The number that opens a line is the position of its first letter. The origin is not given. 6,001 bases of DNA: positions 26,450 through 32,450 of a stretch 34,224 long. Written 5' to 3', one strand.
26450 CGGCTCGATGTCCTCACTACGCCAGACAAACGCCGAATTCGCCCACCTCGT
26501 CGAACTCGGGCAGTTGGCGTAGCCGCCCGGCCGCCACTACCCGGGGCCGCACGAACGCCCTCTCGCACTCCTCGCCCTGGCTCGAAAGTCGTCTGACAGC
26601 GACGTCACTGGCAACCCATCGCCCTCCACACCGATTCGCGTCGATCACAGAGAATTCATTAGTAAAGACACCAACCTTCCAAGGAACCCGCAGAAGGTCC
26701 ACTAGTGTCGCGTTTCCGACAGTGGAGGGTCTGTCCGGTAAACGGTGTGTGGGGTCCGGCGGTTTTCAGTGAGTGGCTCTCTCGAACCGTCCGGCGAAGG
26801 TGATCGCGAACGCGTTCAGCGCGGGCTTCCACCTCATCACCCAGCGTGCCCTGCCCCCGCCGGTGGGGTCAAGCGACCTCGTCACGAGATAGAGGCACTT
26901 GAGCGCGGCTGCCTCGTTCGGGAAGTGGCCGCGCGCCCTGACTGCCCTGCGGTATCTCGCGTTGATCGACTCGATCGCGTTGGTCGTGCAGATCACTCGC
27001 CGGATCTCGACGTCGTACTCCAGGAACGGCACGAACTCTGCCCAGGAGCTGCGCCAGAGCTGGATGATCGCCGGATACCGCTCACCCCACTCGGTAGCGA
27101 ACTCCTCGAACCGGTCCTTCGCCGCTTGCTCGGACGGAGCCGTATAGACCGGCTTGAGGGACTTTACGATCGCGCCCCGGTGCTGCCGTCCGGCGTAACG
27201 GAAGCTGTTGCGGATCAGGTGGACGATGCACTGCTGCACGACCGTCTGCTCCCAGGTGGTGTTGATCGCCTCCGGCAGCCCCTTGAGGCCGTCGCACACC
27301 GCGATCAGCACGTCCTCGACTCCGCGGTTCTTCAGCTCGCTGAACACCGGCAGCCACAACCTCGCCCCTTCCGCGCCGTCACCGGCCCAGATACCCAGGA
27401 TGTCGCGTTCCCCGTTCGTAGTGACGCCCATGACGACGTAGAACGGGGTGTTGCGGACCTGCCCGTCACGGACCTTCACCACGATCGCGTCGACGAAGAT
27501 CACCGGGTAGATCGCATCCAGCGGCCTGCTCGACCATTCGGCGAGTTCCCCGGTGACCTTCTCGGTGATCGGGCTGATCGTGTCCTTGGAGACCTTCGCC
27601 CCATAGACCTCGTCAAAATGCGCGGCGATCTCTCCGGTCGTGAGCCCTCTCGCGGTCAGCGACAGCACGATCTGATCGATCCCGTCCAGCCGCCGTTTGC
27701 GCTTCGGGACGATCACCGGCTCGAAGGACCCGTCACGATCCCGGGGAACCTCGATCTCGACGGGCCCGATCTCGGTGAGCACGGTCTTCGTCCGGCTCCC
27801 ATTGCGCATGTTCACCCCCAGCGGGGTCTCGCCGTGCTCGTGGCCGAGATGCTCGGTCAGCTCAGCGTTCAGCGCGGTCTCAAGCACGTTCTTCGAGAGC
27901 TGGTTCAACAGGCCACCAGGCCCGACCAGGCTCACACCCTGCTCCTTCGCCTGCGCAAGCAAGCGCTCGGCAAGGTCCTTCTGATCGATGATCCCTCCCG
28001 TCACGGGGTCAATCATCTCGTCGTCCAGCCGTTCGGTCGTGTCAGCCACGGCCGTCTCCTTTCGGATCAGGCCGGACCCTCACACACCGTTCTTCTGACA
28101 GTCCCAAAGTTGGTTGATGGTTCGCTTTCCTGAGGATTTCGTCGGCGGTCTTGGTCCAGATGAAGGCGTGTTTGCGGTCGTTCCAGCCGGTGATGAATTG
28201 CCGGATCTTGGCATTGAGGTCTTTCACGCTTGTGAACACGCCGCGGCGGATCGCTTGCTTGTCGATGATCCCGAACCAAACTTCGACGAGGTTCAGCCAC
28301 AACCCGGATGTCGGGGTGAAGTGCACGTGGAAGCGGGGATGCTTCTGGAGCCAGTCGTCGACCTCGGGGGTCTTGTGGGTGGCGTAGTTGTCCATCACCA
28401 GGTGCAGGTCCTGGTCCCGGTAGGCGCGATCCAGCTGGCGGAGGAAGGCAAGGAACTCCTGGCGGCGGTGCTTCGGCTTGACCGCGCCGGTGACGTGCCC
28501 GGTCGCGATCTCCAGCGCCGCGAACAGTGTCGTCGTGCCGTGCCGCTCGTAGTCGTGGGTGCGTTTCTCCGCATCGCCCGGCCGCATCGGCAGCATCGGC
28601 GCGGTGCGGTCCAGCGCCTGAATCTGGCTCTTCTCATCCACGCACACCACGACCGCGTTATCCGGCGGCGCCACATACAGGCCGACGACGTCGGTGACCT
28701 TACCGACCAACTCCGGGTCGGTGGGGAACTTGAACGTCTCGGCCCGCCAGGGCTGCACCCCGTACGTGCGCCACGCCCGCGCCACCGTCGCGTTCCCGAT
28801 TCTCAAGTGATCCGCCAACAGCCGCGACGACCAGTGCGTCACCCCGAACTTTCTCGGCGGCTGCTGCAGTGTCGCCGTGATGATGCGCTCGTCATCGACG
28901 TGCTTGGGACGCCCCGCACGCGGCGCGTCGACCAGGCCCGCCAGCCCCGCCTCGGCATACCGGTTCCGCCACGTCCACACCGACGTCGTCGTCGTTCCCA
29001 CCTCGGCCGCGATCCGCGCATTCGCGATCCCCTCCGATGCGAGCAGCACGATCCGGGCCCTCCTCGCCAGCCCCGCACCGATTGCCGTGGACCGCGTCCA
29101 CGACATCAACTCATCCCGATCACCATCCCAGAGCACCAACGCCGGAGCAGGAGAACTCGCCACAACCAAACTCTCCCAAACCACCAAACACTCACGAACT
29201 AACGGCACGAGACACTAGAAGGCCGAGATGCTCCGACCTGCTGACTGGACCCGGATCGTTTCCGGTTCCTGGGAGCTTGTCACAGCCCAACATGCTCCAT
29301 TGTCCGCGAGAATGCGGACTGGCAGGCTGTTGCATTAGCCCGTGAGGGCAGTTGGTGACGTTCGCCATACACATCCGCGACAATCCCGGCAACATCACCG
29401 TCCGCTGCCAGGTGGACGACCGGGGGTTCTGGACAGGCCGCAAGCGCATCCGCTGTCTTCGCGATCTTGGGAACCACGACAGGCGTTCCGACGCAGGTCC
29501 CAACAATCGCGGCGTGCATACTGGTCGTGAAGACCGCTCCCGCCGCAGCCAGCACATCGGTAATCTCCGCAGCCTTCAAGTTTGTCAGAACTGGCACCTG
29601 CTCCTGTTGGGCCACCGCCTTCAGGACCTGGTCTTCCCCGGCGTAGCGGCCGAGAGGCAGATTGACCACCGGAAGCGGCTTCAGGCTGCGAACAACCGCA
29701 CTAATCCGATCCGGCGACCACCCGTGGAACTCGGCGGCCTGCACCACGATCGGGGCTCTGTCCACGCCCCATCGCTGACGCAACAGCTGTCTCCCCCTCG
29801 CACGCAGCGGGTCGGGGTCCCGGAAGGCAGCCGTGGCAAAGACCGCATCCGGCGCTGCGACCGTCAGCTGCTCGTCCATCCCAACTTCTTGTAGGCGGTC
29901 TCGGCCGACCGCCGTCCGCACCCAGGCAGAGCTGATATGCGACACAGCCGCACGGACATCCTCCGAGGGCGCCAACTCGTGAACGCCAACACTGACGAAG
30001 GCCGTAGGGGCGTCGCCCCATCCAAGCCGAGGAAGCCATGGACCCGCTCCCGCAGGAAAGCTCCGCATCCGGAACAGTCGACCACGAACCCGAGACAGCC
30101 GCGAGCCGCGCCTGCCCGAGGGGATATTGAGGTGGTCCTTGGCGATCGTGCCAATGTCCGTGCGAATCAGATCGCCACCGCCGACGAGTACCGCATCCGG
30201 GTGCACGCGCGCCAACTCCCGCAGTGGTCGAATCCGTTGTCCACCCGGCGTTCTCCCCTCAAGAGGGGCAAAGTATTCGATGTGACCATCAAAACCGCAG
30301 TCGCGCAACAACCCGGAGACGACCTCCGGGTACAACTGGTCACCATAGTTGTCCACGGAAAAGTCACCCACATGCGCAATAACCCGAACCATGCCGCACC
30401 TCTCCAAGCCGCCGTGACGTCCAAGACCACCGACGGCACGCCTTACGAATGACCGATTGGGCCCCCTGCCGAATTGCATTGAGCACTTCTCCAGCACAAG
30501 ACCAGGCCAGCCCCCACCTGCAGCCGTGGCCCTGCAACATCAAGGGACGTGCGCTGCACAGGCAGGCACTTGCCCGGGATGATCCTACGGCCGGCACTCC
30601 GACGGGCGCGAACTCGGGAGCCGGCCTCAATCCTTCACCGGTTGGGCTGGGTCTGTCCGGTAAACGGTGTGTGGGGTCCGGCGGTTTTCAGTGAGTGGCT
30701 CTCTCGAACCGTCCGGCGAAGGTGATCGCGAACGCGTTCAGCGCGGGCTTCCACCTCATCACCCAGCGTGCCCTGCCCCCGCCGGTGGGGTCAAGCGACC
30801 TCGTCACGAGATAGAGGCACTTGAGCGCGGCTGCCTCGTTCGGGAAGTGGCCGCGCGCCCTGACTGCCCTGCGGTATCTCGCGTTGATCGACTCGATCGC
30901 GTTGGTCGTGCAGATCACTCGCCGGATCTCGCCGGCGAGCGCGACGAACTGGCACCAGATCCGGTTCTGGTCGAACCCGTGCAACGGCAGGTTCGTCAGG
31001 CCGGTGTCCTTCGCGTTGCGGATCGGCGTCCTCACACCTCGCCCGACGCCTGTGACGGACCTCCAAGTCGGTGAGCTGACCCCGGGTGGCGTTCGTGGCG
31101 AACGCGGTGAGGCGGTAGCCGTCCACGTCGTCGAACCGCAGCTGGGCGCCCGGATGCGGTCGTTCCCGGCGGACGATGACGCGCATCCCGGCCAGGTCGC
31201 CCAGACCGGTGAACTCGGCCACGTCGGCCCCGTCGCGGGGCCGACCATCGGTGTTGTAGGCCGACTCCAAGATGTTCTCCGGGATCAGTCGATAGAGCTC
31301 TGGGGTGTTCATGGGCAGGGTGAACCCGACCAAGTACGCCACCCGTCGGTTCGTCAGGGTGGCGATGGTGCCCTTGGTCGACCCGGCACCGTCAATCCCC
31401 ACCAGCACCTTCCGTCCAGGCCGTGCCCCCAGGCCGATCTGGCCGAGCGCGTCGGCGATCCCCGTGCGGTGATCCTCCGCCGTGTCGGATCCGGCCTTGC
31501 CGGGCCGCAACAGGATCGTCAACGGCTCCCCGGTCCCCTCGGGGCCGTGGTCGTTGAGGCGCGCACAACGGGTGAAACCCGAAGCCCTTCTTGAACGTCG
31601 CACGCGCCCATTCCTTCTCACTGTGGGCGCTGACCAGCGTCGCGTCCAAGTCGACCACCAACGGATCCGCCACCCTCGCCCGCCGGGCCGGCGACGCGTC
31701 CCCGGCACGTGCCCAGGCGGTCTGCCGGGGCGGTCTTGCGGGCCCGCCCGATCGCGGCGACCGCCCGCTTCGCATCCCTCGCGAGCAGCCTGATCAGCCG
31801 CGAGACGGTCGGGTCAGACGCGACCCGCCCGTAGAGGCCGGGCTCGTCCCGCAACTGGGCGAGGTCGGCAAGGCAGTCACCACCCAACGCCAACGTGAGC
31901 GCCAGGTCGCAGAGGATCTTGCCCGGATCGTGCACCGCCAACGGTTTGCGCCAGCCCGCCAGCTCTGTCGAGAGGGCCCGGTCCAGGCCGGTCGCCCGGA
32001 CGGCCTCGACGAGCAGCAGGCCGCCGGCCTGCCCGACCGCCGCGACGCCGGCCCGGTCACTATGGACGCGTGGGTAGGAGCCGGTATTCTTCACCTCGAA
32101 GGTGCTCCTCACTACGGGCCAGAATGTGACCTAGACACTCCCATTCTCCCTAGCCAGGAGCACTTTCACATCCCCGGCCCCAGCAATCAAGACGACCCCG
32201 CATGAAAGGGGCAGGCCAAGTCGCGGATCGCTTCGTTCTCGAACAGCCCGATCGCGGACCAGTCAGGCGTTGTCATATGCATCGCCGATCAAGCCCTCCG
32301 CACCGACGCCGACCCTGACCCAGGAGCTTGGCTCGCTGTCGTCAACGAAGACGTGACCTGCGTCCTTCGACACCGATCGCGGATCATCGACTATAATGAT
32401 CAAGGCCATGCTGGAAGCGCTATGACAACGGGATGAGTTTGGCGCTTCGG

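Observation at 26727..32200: Nested and decayed IS cluster: intact IS256 inserted into an IS630 element, plus a 283-bp identical IS256 fragment fused to a frameshifted IS1380 transposase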

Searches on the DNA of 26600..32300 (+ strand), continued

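Call 39: get_annotated_region(hit=H6, flank=100)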
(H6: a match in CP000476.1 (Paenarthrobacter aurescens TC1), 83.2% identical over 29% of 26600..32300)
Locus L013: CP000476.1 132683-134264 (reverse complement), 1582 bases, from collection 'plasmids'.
description: Paenarthrobacter aurescens TC1 plasmid pTC2, complete sequence
organism: Paenarthrobacter aurescens TC1 (NCBI taxid 290340)
taxonomy: Bacteria; Actinomycetota; Actinomycetes; Micrococcales; Micrococcaceae; Paenarthrobacter; Paenarthrobacter aurescens; Paenarthrobacter aurescens TC1
host: -; source: -; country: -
typing (MOB-suite, as given by PLSDB): conjugative; replicon rep_cluster_884; relaxase MOBP; mating-pair formation MPF_T
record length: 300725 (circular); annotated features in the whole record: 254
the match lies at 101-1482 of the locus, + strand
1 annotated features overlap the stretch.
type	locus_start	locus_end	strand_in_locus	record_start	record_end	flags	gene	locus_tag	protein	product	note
CDS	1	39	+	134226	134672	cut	-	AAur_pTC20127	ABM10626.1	conserved hypothetical protein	-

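Call 60: get_annotated_region(hit=H32, flank=400)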
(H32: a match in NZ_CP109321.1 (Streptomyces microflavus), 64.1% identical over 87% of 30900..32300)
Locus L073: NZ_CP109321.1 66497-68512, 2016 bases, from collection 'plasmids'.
description: Streptomyces microflavus strain NBC_01595 plasmid unnamed1, complete sequence
organism: Streptomyces microflavus (NCBI taxid 1919)
taxonomy: Bacteria; Actinomycetota; Actinomycetes; Kitasatosporales; Streptomycetaceae; Streptomyces; Streptomyces microflavus
host: -; source: -; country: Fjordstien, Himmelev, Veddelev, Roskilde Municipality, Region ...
typing (MOB-suite, as given by PLSDB): non-mobilizable; replicon rep_cluster_1910
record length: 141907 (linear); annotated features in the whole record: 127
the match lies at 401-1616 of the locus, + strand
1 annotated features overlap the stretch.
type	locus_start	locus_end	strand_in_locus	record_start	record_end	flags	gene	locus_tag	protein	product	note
CDS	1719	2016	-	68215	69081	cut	-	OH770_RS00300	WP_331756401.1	hypothetical protein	-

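Call 61: get_annotated_region(hit=H34, flank=400)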
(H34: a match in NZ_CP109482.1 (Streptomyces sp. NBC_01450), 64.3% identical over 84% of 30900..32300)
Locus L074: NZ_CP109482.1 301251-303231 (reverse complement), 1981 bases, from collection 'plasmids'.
description: Streptomyces sp. NBC_01450 plasmid unnamed2, complete sequence
organism: Streptomyces sp. NBC_01450 (NCBI taxid 2903871)
taxonomy: Bacteria; Actinomycetota; Actinomycetes; Kitasatosporales; Streptomycetaceae; Streptomyces; Streptomyces sp. NBC 01450
host: -; source: -; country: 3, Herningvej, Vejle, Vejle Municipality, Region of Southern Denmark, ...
typing (MOB-suite, as given by PLSDB): non-mobilizable
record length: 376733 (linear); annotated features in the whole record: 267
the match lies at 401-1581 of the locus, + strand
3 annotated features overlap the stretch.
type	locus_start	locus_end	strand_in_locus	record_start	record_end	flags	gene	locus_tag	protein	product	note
CDS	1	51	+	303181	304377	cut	-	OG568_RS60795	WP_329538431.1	ISAs1 family transposase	-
CDS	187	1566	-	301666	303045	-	-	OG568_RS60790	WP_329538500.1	IS1380 family transposase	-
CDS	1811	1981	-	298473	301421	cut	-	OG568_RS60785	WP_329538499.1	BTAD domain-containing putative transcriptional regulator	-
